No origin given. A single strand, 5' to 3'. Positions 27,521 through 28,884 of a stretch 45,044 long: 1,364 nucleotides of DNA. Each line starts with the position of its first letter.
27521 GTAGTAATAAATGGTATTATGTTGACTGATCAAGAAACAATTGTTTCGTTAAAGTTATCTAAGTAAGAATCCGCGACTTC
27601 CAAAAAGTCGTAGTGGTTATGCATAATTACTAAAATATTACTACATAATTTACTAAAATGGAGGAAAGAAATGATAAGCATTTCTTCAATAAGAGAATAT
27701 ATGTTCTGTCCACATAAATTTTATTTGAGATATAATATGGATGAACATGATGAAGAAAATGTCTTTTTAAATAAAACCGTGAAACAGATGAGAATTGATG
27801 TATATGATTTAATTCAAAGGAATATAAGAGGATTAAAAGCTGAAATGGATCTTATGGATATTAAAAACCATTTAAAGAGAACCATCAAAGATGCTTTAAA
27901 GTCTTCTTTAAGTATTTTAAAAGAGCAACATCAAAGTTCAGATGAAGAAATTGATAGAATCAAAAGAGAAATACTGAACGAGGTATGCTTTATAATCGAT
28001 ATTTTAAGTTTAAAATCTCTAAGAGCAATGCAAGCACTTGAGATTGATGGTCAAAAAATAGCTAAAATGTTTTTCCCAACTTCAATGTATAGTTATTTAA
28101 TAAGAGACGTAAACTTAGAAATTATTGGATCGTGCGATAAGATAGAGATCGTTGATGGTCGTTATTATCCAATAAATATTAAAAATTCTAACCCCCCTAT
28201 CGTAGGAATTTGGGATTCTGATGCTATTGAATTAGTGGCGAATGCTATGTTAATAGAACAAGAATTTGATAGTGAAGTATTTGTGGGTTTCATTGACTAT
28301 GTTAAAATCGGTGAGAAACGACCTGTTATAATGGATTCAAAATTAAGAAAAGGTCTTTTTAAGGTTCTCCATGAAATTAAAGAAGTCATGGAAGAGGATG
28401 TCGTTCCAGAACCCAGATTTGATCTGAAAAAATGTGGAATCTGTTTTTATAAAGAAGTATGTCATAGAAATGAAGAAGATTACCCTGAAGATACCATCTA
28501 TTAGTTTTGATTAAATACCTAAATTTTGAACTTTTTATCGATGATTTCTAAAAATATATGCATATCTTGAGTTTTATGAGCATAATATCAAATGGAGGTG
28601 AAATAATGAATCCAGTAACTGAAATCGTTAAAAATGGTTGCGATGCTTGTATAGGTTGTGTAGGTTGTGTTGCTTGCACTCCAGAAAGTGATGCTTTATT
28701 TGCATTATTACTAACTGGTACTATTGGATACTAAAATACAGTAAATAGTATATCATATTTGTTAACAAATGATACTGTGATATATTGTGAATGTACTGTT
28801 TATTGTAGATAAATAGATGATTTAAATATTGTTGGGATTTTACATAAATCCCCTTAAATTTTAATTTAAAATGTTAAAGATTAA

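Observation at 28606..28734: Unusual precursor architecture: five Cys at strict 3-residue spacing near the N-terminus plus a hydrophobic follower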

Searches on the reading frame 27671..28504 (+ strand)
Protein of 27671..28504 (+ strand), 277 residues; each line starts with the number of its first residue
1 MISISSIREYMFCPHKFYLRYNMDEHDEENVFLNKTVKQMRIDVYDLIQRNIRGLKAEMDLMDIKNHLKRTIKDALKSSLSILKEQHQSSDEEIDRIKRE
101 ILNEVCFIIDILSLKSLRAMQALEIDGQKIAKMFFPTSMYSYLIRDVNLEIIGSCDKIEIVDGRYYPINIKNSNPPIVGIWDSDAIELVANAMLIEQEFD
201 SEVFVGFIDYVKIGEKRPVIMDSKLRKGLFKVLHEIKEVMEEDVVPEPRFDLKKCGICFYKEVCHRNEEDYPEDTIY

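Call 5: search_protein_families(library=ncbifam, proteins=[window:27671-28504:+], max_evalue=1)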
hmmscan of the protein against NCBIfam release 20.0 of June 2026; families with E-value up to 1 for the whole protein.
window:27671-28504:+ (277 aa): 7 families
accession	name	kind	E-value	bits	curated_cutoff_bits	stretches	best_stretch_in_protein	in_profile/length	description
TIGR00372.1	cas4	equivalog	6.2e-25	88.1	65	2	140-265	57-179/180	CRISPR-associated protein Cas4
NF049935.1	cas4g_cas1g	exception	3.3e-19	68.8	560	2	140-270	64-195/546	CRISPR-associated endonuclease Cas4g/Cas1g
NF040791.1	gly_kin_Thpl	equivalog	5.8e-05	22.5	670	1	84-199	140-248/410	glycerate 2-kinase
NF043058.1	T4SS_LegC2C7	subfamily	0.0018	17.3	350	1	23-101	131-208/348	LegC2/C7 family Dot/Icm T4SS effector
TIGR03491.1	TIGR03491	subfamily_domain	0.0027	16.7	97.45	1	222-268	166-208/462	TM0106 family RecB-like putative nuclease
NF050162.1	chryseo_ChrI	equivalog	0.11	12.5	275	1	93-155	44-105/162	chryseobasin maturation helper ChrI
TIGR04328.1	cas4_PREFRAN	exception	0.58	10.1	70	0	2-29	1-28/178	type V CRISPR-associated protein Cas4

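Call 6: search_protein_families(library=pfam, proteins=[window:27671-28504:+], max_evalue=1)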
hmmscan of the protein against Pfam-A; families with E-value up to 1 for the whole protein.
window:27671-28504:+ (277 aa): 5 families
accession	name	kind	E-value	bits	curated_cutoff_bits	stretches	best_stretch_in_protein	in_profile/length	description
PF01930.23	Cas_Cas4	-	1.5e-12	48.4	22.7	2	145-265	47-159/160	Domain of unknown function DUF83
PF12705.13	PDDEXK_1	-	0.00026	21.4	22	1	2-265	2-247/247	PD-(D/E)XK nuclease superfamily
PF21229.3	TdIF1_2nd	-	0.13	12.7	27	1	4-69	16-81/97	TdIF1, C-terminal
PF07986.17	TBCC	-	0.14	12.4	24.8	1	117-191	17-90/120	Tubulin binding cofactor C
PF24319.2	DUF7491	-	0.2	12.3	30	1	19-63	40-83/90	Coiled-coil region of unknown function (DUF7491)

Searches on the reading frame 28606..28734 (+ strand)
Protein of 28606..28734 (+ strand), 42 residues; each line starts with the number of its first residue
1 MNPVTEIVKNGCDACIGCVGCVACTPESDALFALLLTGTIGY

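Call 5: search_protein_families(library=ncbifam, proteins=[window:28606-28734:+], max_evalue=1)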
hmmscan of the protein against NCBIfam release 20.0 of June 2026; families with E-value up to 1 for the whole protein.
window:28606-28734:+ (42 aa): 2 families
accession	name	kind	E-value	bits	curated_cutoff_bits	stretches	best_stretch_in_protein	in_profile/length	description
NF033482.1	RiPP_thiocil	subfamily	0.017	15.4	25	1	4-24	13-33/48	thiocillin family RiPP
NF005746.0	PRK07570.1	subfamily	0.29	10.4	243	1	14-32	158-177/250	succinate dehydrogenase/fumarate reductase iron-sulfur subunit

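Call 6: search_protein_families(library=pfam, proteins=[window:28606-28734:+], max_evalue=1)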
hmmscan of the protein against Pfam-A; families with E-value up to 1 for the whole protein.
window:28606-28734:+ (42 aa): 0 families

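Call 7: find_homologous_proteins(query=window:28606-28731:+, max_evalue=10)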
Query seq(42 aa) (42 aa): 6 proteins with E <= 10 among 6 candidates.
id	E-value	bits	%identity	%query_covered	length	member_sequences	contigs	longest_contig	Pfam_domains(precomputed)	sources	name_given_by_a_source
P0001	9.6e-21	89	100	100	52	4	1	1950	-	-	-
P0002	1.3e-20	88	100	100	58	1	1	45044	-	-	-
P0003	6.8e-17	77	88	100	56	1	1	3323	-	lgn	-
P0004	5.4e-15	71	76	100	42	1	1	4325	-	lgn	-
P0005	8.1e-15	71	76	100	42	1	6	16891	-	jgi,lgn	jgi:hypothetical protein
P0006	1.3e-14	70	76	100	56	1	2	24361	-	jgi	jgi:hypothetical protein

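Call 39: find_homologous_proteins(query=A1, max_evalue=10)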
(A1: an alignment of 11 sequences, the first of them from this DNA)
Query A1 (11 sequences) (42 aa, profile of the alignment): 17 proteins with E <= 10 among 384 candidates.
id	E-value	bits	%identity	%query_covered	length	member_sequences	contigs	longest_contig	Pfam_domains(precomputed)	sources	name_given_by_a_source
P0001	3.0e-18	83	100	100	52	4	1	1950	-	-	-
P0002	4.1e-18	83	100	100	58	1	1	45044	-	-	-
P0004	5.0e-18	82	76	100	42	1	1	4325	-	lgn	-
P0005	6.9e-18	82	76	100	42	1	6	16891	-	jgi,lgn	jgi:hypothetical protein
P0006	1.3e-17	81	76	100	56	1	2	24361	-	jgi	jgi:hypothetical protein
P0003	3.1e-17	80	88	100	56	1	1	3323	-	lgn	-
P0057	5.7e-17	79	76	100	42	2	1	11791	-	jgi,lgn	jgi:hypothetical protein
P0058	5.9e-14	69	64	100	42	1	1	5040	-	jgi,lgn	jgi:hypothetical protein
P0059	1.9e-11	61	47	36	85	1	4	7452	-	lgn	-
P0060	1.6e-10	58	41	81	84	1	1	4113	-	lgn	-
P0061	2.6e-10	58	46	62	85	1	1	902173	-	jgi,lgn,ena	-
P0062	9.4e-8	49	47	36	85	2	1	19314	-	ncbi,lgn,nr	ncbi:MAG: hypothetical protein PHS30_02405 [Bacteroidales bacterium]|nr:hypothetical protein [Bacter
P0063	3.4e-7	48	47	36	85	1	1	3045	-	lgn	-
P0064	3.7e-7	47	49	95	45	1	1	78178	-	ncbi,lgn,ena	-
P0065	4.4e-7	47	47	36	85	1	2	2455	-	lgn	-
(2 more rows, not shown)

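Call 41: find_encoding_contigs(protein=P0064, flank=6000, max_places=2)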
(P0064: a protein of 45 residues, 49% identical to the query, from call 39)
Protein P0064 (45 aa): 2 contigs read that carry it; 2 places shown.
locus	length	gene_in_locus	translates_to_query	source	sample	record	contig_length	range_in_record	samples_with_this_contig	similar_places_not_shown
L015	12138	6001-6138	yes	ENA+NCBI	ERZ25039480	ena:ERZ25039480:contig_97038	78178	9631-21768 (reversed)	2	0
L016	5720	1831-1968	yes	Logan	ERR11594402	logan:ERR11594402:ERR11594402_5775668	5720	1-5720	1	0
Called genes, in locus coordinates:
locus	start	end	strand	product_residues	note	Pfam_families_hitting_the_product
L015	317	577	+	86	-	-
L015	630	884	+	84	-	-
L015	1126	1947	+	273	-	-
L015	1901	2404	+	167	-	-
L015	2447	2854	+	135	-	-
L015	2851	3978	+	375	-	PF01807:Zn_ribbon_DnaG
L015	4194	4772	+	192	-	PF18765:Polbeta (weak), PF01909:NTP_transf_2 (weak)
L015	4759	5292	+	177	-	-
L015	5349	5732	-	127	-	PF08753:NikR_C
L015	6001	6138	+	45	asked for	-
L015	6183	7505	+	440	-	PF04055:Radical_SAM, PF13353:Fer4_12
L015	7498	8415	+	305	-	PF00005:ABC_tran, PF13304:AAA_21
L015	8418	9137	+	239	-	-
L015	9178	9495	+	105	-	-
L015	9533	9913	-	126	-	-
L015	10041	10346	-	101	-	PF00565:SNase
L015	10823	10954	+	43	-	-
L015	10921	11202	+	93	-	-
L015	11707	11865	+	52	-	-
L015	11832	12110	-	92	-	-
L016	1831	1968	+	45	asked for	-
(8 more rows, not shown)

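Call 42: find_encoding_contigs(protein=P0062, flank=5000, max_places=1)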
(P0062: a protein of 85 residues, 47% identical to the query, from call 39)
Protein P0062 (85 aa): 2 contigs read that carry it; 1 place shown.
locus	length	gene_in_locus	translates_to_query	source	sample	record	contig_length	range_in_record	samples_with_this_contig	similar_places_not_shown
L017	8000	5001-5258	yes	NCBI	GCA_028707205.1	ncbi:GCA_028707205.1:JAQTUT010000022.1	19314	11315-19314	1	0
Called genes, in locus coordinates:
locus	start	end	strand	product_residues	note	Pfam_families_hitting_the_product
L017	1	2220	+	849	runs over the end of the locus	PF00690:Cation_ATPase_N, PF00122:E1-E2_ATPase, PF00702:Hydrolase, PF13246:Cation_ATPase, PF08282:Hydrolase_3 (faint), PF00689:Cation_ATPase_C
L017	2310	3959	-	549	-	PF03063:Prismane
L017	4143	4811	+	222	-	PF00027:cNMP_binding, PF13545:HTH_Crp_2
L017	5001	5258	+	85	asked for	-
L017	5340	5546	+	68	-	-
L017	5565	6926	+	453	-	PF04055:Radical_SAM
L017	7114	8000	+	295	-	PF01229:Glyco_hydro_39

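Call 45: search_solved_structures(query=window:28606-28731:+, max_evalue=10, show_alignments=5)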
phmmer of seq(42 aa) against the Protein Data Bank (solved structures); distinct sequences matched with E-value up to 10: 19.
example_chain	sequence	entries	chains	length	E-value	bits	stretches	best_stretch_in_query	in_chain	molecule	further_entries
4qxf_E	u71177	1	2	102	1.2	13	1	9-34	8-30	R-spondin-1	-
9hyu_C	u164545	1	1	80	1.2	13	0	14-27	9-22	Photosystem I iron-sulfur center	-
4li2_B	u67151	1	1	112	2.6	11.9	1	9-34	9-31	R-spondin-1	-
4kng_M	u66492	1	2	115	2.7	11.9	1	9-34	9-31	R-spondin-1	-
9lay_B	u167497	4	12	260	3.4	11.6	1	12-32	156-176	4Fe-4S ferredoxin iron-sulfur binding domain protein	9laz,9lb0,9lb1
7yca_C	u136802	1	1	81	4.9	11.1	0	12-27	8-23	Photosystem I iron-sulfur center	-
5i3l_A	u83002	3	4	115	5.3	11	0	4-29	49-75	Zinc finger protein DPF3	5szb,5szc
8e9g_I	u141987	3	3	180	6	10.8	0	10-32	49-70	NADH-quinone oxidoreductase subunit I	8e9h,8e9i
9kqp_C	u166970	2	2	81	6.7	10.7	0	12-27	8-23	Photosystem I iron-sulfur center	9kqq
9ygv_C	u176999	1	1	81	7.1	10.6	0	11-29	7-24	Photosystem I iron-sulfur center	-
9m4f_C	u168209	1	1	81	7.2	10.6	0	12-27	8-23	PsaC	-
9uth_A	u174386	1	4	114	7.4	10.5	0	4-29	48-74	Zinc finger protein DPF3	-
6zzx_C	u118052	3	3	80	8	10.4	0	12-27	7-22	Photosystem I iron-sulfur center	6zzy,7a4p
6ijj_C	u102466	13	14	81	8.3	10.4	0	12-26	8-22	PsaC | Photosystem I iron-sulfur center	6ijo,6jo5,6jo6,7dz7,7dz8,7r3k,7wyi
9e0j_K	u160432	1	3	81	8.3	10.4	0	12-26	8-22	Photosystem I iron-sulfur center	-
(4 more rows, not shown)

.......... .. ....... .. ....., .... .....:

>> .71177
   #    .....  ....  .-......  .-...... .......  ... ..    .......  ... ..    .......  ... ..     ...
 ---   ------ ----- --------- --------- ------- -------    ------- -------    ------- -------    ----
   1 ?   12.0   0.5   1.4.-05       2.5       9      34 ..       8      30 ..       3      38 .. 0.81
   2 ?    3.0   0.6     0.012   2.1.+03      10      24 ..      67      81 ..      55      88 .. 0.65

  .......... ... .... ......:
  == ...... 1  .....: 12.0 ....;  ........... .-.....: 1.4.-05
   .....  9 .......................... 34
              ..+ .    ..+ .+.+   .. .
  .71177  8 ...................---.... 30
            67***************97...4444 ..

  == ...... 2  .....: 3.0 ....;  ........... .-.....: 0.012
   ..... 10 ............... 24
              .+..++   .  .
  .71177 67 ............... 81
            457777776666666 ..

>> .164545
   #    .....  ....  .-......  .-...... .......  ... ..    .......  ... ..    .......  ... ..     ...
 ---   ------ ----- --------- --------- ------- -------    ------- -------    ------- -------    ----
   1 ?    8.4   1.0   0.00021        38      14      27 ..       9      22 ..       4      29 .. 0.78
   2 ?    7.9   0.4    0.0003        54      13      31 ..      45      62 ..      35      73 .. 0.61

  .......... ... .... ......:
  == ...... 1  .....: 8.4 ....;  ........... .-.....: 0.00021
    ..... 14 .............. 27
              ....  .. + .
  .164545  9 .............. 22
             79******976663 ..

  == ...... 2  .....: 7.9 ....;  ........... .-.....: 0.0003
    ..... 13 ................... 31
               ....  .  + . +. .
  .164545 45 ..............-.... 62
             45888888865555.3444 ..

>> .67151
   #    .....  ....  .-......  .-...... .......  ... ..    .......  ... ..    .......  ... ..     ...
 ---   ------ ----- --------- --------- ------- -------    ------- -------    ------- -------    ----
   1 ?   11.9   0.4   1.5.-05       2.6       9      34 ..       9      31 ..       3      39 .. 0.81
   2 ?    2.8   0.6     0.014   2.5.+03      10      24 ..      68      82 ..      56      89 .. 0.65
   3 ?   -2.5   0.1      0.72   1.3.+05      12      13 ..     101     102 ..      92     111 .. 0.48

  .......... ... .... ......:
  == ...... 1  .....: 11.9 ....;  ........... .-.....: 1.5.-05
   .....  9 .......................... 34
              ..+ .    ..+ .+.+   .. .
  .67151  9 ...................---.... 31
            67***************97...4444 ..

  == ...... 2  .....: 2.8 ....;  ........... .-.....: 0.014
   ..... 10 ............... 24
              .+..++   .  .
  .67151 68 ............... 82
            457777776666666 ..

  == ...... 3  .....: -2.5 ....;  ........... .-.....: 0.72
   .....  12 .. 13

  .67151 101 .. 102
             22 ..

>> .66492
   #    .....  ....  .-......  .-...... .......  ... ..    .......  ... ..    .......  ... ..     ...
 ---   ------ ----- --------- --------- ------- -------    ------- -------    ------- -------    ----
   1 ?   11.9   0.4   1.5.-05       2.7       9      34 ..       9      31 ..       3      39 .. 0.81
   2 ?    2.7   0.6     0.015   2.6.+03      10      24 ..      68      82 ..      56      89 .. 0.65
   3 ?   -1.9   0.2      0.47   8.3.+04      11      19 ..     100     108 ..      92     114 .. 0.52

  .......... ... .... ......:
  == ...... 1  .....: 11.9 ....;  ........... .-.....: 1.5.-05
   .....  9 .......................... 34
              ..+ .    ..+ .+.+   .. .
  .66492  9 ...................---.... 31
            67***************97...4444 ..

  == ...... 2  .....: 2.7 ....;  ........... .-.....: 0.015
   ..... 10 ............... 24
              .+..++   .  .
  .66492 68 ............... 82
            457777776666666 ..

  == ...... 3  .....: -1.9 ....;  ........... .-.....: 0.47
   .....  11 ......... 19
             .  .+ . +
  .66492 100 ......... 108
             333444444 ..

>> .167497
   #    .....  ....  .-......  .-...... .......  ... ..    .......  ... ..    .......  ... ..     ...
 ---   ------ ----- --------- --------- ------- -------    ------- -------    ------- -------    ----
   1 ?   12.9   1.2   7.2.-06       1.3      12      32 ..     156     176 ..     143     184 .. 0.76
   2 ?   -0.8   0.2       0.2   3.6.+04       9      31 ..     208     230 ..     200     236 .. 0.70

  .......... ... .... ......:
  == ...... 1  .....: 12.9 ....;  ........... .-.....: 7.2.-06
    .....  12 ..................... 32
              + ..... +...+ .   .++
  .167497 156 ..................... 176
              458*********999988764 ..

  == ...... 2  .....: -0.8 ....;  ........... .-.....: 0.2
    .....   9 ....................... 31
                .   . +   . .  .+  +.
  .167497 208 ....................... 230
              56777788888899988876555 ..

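Call 72: list_cluster_members(proteins=[P0064, L015:6183-7502:+, P0012, P0013, P0062, P0018])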
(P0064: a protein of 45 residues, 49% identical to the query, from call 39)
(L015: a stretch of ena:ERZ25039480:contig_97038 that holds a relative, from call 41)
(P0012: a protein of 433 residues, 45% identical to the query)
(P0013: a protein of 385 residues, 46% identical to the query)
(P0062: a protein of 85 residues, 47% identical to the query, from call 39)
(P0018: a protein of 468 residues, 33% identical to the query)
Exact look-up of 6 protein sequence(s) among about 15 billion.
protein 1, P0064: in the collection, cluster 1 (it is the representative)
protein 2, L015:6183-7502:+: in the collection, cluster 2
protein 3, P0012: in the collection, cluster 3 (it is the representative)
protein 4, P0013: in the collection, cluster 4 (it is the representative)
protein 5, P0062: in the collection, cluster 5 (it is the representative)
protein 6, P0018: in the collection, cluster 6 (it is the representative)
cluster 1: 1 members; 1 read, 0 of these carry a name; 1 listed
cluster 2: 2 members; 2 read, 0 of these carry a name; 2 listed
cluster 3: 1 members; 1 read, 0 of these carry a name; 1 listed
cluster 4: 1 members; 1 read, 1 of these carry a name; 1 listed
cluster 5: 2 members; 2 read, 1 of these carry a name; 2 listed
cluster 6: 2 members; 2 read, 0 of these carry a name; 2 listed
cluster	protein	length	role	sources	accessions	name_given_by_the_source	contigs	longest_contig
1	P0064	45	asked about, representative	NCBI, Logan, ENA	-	-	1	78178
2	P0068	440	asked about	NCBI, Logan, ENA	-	-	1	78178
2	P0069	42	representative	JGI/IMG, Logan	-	-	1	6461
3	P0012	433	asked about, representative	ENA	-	-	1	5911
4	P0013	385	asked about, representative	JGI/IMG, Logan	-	radical SAM protein with 4Fe4S-binding SPASM domain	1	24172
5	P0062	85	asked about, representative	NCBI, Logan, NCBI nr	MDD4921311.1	MAG: hypothetical protein PHS30_02405 [Bacteroidales bacterium] | hypothetical protein [Bacteroidales bacterium]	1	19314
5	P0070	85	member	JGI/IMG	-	-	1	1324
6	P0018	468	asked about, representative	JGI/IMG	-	-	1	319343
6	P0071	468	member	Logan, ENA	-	-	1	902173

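Call 74: search_protein_representatives(alignment_id=A4)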
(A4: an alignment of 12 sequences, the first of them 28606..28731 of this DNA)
Query: 12 sequences, 83 profile positions. Proteins with E-value up to 0.001 (for the whole library): 15; up to 1e-10: 7; up to 1e-30: 0. The best 15 are listed.
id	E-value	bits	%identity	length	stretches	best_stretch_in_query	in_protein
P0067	2.5e-29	117.3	-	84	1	1-83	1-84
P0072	1.1e-18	83.3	-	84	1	4-82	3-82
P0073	2.2e-15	72.7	-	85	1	1-82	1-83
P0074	6.4e-15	71.2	-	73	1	12-82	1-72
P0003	5.2e-14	68.3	-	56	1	33-82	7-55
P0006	2.2e-12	63.1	-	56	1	40-82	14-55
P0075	2.4e-11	59.7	-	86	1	3-68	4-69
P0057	2.8e-10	56.3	-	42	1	41-82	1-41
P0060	3.7e-10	55.9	-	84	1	6-82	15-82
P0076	4.2e-10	55.7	-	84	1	7-80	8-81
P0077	2.7e-09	53.1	-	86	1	3-68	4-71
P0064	2.6e-08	50.0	-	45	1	41-82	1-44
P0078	3.9e-06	43.0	-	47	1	40-82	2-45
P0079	6.6e-06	42.3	-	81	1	9-66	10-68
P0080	3.5e-05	40.0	-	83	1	26-82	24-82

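Call 85: predict_structure(alignment_id=A5)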
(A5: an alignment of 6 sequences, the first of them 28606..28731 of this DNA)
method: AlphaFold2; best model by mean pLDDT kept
length: 42 residues; sequences in the alignment: 6
mean_pLDDT: 48.1   pTM: 0.20
mean pLDDT of the five models: 48.1, 45.9, 44.4, 42.4, 40.5
residues with pLDDT >= 90: 0; 70-90: 0; 50-70: 15; < 50: 27
segments of 3 or more residues with pLDDT < 50: 1-10, 20-29, 40-42
pLDDT, mean of each block of 10 residues (from residue 1): 45 51 48 50 39
secondary structure, 60 per line:
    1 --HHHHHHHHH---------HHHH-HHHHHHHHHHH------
elements in order: H3-11 H21-24 H26-36
